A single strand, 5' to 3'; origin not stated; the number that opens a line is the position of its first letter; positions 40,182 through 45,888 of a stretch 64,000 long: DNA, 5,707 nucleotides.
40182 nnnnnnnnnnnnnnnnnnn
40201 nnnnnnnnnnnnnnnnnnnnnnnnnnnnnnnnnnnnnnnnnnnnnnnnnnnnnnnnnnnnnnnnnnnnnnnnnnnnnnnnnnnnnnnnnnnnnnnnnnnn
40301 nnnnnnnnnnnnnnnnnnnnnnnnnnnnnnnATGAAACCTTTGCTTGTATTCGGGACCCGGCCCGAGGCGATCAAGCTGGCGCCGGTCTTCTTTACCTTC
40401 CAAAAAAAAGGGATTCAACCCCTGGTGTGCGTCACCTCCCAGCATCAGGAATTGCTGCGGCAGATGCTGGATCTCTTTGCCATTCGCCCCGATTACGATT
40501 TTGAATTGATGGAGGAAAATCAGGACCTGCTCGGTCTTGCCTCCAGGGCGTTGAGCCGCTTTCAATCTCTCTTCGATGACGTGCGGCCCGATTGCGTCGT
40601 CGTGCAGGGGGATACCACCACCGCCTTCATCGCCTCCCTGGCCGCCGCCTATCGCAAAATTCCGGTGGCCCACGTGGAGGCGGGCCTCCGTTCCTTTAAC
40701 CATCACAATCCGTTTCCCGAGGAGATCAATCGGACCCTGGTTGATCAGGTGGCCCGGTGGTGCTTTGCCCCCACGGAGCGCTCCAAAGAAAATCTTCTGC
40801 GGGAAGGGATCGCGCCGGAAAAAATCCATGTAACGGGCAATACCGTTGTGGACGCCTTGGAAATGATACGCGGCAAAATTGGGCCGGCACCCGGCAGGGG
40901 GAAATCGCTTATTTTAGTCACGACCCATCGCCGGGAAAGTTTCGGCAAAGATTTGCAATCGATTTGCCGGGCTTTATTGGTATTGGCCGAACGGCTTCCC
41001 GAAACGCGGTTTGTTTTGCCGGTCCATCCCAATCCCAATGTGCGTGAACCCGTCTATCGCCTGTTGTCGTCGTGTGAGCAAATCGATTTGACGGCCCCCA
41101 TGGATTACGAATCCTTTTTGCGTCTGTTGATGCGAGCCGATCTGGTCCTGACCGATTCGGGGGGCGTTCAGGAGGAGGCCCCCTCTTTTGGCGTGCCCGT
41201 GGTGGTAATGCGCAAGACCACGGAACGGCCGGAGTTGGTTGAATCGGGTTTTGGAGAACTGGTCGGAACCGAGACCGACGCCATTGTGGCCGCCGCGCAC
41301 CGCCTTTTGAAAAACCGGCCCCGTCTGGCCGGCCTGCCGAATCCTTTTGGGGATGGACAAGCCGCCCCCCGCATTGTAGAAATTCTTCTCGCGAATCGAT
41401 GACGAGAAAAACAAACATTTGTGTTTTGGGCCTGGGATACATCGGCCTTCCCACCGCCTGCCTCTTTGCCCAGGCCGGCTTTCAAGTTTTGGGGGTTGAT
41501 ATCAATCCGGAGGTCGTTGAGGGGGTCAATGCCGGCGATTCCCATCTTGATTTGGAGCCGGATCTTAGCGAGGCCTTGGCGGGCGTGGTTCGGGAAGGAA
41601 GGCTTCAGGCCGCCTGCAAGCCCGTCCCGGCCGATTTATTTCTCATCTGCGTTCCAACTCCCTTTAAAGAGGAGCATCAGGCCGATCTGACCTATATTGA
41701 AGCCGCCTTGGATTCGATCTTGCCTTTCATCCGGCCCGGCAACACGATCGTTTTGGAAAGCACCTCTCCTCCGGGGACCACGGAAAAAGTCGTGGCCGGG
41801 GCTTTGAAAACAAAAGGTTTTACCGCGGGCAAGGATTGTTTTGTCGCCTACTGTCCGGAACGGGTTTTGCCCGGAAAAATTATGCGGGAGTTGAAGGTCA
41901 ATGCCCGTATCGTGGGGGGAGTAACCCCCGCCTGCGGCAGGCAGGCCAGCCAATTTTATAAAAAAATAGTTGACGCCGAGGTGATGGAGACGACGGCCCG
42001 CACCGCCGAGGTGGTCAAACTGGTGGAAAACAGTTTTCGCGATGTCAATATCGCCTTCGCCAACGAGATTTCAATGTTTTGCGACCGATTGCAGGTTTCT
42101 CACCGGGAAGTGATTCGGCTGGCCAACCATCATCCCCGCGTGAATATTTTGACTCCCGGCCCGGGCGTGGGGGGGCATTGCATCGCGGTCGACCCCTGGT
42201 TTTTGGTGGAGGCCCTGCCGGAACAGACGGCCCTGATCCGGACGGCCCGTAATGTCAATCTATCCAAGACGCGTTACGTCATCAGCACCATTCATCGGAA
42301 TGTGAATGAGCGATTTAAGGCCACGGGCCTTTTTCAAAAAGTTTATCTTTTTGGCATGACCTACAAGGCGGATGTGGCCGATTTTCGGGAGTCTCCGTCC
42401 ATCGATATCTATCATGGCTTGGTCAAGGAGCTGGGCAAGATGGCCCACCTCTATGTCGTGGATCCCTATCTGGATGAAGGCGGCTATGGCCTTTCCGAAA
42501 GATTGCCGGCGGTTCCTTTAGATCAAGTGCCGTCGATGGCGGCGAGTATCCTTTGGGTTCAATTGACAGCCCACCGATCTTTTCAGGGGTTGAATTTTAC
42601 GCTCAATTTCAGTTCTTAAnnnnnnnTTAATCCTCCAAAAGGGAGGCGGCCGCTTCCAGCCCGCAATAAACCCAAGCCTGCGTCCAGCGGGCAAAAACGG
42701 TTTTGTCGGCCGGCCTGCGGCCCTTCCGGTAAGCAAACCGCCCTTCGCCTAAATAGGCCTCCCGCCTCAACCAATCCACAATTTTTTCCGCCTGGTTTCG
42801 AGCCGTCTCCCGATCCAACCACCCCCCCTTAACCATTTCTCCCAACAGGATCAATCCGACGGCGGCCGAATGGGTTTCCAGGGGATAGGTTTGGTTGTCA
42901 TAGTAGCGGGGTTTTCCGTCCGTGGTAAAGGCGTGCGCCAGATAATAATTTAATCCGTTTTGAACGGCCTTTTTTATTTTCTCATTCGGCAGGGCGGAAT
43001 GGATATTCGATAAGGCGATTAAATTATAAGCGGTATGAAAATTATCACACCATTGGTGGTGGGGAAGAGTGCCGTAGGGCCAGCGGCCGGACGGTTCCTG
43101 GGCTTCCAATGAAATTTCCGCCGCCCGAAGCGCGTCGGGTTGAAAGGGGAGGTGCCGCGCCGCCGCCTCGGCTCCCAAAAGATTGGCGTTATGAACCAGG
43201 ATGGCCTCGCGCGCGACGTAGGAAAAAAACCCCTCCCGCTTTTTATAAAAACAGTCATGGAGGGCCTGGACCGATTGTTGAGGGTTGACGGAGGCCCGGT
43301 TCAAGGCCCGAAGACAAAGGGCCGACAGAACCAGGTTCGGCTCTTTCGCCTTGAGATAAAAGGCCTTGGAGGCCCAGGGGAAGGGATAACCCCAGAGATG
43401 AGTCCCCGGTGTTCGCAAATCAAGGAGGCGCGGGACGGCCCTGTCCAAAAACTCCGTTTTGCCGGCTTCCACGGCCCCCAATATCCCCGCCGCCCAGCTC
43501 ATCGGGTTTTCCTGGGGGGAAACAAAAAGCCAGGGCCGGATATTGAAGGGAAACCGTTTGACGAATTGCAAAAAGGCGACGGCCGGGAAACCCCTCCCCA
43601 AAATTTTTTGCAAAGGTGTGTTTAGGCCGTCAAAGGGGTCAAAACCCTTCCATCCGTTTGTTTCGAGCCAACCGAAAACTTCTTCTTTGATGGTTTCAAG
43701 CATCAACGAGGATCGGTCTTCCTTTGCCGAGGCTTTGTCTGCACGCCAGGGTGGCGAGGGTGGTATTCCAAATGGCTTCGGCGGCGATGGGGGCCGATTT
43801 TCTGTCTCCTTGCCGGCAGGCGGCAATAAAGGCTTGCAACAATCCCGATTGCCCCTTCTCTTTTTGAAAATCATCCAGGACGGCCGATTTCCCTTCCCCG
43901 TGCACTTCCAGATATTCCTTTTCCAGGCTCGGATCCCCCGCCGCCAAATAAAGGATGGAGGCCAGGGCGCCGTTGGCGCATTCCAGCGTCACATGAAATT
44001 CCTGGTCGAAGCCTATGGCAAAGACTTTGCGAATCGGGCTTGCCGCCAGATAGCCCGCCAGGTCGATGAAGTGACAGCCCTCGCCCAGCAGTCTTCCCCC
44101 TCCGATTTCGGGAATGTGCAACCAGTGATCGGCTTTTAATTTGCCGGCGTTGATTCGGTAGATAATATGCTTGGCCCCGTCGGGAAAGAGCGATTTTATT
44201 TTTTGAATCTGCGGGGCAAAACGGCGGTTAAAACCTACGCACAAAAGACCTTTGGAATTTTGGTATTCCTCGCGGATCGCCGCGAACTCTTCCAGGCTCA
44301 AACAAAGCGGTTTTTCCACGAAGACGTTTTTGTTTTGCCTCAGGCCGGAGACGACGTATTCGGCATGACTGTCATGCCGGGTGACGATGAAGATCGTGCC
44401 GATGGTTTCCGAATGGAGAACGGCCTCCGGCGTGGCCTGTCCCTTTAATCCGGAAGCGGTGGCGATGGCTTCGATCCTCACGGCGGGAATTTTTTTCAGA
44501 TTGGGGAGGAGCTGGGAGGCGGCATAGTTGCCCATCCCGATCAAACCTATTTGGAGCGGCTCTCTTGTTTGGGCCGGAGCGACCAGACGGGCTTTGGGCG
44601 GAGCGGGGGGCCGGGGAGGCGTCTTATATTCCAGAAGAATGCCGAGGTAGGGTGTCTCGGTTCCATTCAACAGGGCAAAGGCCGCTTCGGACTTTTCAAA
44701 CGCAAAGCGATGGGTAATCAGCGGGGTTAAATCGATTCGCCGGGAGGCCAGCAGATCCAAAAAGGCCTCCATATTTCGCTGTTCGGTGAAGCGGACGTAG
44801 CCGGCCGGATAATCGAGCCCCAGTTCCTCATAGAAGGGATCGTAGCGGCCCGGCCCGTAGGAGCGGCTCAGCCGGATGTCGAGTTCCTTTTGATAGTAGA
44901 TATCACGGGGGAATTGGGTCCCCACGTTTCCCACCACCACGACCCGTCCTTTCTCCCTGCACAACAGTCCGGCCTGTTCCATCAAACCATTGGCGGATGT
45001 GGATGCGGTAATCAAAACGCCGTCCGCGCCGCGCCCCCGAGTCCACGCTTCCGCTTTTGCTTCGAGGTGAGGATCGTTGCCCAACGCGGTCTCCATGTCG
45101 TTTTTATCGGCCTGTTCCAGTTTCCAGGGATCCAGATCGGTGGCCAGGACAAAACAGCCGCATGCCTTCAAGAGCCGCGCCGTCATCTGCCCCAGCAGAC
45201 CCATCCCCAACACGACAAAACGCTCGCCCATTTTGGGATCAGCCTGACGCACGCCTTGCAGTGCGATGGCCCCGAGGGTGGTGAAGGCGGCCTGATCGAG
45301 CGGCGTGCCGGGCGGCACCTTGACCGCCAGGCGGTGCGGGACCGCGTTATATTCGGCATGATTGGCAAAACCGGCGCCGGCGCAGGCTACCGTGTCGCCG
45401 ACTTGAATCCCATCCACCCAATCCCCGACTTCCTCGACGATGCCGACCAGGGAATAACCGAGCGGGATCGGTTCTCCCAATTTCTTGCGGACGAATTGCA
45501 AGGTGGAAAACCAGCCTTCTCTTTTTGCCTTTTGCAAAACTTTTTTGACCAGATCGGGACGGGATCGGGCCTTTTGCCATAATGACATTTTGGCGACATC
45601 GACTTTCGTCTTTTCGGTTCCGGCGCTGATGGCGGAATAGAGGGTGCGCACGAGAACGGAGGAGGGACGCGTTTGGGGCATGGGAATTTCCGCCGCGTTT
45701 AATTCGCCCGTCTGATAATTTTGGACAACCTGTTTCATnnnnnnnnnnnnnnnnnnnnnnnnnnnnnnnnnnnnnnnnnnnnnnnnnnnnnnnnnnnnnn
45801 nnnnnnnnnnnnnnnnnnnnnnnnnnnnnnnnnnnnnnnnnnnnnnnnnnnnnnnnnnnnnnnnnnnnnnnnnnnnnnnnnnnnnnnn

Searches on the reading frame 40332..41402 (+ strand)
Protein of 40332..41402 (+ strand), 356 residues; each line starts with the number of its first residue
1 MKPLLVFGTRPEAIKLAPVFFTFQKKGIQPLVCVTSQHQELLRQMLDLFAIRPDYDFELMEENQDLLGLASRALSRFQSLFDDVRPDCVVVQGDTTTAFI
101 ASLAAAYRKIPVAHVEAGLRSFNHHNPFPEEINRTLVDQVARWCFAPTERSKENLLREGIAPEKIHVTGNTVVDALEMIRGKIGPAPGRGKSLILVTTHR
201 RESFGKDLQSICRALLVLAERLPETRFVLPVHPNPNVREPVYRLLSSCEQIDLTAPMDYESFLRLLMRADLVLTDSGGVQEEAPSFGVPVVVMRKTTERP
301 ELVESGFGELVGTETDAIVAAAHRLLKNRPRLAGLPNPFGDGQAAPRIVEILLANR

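Call 18: search_protein_families(library=pfam, proteins=[window:40332-41402:+], max_evalue=0.001)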
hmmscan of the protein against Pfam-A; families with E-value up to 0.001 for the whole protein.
window:40332-41402:+ (356 aa): 4 families
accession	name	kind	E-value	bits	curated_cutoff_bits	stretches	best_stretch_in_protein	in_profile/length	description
PF02350.25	Epimerase_2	-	4.4e-111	371.5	30.6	1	25-352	6-346/347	UDP-N-acetylglucosamine 2-epimerase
PF13579.12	Glyco_trans_4_4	-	2e-09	38.4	29.7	1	71-170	57-157/158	Glycosyl transferase 4-like domain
PF13439.12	Glyco_transf_4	-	4.8e-06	27.2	28.5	1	68-172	55-166/170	Glycosyltransferase Family 4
PF04413.22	Glycos_transf_N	-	0.00058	19.9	23.9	0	79-174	84-178/179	3-Deoxy-D-manno-octulosonic-acid transferase (kdotransferase)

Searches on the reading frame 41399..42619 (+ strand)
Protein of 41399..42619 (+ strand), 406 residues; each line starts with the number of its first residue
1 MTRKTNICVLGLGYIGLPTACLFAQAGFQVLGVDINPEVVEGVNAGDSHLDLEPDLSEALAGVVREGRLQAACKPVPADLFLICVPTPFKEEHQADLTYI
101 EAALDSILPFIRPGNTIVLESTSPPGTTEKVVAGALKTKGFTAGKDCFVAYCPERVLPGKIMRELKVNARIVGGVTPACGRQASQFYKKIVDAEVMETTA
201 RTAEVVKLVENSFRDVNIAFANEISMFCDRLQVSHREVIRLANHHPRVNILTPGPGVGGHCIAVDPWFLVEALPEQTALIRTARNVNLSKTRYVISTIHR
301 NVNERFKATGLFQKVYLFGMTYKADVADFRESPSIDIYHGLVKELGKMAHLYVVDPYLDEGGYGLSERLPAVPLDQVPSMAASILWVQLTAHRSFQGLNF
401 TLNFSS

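Call 18: search_protein_families(library=pfam, proteins=[window:41399-42619:+], max_evalue=0.001)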
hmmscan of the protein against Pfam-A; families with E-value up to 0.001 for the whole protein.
window:41399-42619:+ (406 aa): 5 families
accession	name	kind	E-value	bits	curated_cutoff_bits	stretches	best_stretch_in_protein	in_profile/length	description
PF03721.20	UDPG_MGDP_dh_N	-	4.2e-49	167.1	27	1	6-181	2-181/187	UDP-glucose/GDP-mannose dehydrogenase family, NAD binding domain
PF00984.24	UDPG_MGDP_dh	-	2.2e-26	92.2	25.4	1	201-287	1-92/94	UDP-glucose/GDP-mannose dehydrogenase family, central domain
PF03720.21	UDPG_MGDP_dh_C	-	7e-09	36.4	30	1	317-399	2-81/103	UDP-glucose/GDP-mannose dehydrogenase family, UDP binding domain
PF03446.21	NAD_binding_2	-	5.7e-05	23.6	21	1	6-140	1-111/161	NAD binding domain of 6-phosphogluconate dehydrogenase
PF02737.24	3HCDH_N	-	0.00068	20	22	0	7-43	2-38/180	3-hydroxyacyl-CoA dehydrogenase, NAD binding domain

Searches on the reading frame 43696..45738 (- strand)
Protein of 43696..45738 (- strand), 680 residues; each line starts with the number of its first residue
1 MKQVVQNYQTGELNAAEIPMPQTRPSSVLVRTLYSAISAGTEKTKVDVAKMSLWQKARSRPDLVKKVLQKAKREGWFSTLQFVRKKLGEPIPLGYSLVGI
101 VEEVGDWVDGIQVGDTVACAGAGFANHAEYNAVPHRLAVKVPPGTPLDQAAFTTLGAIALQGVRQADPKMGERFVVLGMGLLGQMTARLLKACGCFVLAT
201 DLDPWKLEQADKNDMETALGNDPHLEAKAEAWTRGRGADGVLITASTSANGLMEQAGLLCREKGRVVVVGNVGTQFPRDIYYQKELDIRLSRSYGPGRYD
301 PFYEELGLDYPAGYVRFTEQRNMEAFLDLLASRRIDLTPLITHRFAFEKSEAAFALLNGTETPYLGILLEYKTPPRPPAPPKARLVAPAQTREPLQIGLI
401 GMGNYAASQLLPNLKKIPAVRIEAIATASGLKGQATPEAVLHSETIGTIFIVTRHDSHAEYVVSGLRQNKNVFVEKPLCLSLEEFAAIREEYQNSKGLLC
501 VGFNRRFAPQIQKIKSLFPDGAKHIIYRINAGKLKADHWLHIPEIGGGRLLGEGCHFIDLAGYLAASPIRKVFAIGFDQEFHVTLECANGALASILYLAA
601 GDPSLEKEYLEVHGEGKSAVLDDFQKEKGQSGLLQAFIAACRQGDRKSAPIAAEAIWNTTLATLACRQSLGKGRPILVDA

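Call 18: search_protein_families(library=pfam, proteins=[window:43696-45738:-], max_evalue=0.001)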
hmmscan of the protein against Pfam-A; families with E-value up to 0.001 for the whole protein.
window:43696-45738:- (680 aa): 5 families
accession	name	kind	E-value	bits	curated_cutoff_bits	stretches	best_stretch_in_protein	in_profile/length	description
PF00107.32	ADH_zinc_N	-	1.8e-13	51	31.8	1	182-300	2-121/129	Zinc-binding dehydrogenase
PF01408.29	GFO_IDH_MocA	-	6.8e-11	43.4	24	1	421-503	38-120/120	Oxidoreductase family, NAD-binding Rossmann fold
PF22725.1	GFO_IDH_MocA_C3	-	1.5e-06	28.6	27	1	535-617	31-121/124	GFO/IDH/MocA C-terminal domain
PF02894.22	GFO_IDH_MocA_C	-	2.5e-06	27.9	22.9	1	533-629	26-136/218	Oxidoreductase family, C-terminal alpha/beta domain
PF08240.17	ADH_N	-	3e-06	27.8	23.5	1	87-142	30-103/104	Alcohol dehydrogenase GroES-like domain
